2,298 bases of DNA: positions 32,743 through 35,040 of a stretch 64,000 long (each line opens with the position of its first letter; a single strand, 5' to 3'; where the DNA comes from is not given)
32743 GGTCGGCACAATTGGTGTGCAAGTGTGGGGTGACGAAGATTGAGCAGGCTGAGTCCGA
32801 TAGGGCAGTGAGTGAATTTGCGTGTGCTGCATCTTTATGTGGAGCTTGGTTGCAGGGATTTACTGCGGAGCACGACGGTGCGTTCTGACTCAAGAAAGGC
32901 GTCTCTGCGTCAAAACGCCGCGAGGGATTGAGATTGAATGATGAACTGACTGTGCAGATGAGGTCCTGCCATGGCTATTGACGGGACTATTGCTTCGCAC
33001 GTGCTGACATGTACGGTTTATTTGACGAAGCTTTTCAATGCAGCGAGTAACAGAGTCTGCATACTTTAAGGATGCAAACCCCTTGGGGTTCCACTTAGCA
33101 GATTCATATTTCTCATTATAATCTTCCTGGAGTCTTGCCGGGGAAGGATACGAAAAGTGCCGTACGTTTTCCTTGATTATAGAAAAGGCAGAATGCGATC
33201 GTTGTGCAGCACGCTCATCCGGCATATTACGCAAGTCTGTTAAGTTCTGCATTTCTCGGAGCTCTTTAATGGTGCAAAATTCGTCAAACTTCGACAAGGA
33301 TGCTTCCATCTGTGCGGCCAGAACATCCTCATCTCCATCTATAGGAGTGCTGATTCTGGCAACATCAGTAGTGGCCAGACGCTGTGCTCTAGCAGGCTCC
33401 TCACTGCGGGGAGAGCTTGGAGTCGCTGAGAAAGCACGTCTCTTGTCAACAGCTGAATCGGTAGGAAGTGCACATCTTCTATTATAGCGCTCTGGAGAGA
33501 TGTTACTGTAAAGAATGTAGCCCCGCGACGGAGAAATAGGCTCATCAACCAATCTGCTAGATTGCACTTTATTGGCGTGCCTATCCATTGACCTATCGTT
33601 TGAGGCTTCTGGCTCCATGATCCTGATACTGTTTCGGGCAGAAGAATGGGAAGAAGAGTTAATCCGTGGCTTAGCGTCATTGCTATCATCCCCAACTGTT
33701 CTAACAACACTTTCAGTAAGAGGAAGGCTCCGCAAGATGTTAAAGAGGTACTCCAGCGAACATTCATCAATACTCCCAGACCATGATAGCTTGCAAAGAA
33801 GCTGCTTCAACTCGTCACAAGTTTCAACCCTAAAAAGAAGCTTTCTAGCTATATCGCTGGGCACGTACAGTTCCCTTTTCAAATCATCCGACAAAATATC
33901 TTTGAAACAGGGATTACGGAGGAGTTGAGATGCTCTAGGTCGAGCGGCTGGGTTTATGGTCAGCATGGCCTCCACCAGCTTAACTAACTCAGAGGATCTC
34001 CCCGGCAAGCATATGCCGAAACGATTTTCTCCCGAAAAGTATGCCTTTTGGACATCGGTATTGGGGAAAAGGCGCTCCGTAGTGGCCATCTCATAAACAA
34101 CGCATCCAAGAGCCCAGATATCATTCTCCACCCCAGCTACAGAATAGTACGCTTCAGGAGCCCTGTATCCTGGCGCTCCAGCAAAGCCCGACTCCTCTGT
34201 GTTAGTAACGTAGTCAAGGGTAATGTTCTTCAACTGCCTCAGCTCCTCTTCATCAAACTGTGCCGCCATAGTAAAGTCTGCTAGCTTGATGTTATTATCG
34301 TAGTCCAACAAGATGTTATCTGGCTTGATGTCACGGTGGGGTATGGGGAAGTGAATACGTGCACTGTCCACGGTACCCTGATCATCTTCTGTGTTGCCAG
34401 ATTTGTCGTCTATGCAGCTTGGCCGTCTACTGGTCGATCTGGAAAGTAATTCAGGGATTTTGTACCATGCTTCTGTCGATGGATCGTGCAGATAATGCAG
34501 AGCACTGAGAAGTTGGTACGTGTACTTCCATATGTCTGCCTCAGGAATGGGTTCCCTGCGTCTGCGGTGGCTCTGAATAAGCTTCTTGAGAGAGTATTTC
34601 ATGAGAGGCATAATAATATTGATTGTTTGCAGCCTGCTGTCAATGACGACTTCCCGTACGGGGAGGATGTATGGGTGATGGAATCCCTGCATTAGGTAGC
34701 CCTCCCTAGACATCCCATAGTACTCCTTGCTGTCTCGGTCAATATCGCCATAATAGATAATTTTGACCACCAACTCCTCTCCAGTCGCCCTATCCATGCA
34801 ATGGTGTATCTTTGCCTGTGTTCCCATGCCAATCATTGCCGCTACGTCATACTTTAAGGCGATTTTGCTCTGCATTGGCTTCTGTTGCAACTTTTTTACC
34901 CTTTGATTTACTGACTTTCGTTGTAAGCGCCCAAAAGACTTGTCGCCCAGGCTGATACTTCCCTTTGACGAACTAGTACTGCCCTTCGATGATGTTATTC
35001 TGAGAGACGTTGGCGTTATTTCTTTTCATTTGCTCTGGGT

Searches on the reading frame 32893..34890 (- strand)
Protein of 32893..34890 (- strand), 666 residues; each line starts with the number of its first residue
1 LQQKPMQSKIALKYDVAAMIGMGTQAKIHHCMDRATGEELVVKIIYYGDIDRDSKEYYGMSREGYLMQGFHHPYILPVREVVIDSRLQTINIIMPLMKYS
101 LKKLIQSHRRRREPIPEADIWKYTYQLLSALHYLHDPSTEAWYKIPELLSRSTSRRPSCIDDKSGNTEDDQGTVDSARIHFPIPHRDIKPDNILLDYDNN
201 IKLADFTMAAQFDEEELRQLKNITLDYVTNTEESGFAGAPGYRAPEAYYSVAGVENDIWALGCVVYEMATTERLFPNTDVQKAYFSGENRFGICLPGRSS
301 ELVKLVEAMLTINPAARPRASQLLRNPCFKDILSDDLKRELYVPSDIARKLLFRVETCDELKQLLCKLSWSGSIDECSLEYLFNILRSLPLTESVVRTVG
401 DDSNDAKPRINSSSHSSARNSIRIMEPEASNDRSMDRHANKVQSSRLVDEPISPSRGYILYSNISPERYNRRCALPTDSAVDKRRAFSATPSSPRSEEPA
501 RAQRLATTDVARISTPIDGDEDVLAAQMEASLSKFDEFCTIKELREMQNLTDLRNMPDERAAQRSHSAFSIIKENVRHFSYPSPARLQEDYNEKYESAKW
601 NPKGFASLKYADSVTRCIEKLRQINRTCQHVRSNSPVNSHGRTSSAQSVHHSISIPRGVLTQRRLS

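Call 39: search_protein_families(library=pfam, proteins=[window:32893-34890:-], max_evalue=0.001)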
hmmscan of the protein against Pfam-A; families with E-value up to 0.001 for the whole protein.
window:32893-34890:- (666 aa): 3 families
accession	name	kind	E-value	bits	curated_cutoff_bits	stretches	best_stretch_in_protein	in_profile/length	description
PF00069.31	Pkinase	-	4.8e-40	138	31.7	2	183-329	119-263/263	Protein kinase domain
PF07714.23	PK_Tyr_Ser-Thr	-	1.1e-18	68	23.1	2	184-325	124-256/258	Protein tyrosine and serine/threonine kinase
PF14531.12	Kinase-like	-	0.00031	20.5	25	0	183-316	166-288/289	Kinase-like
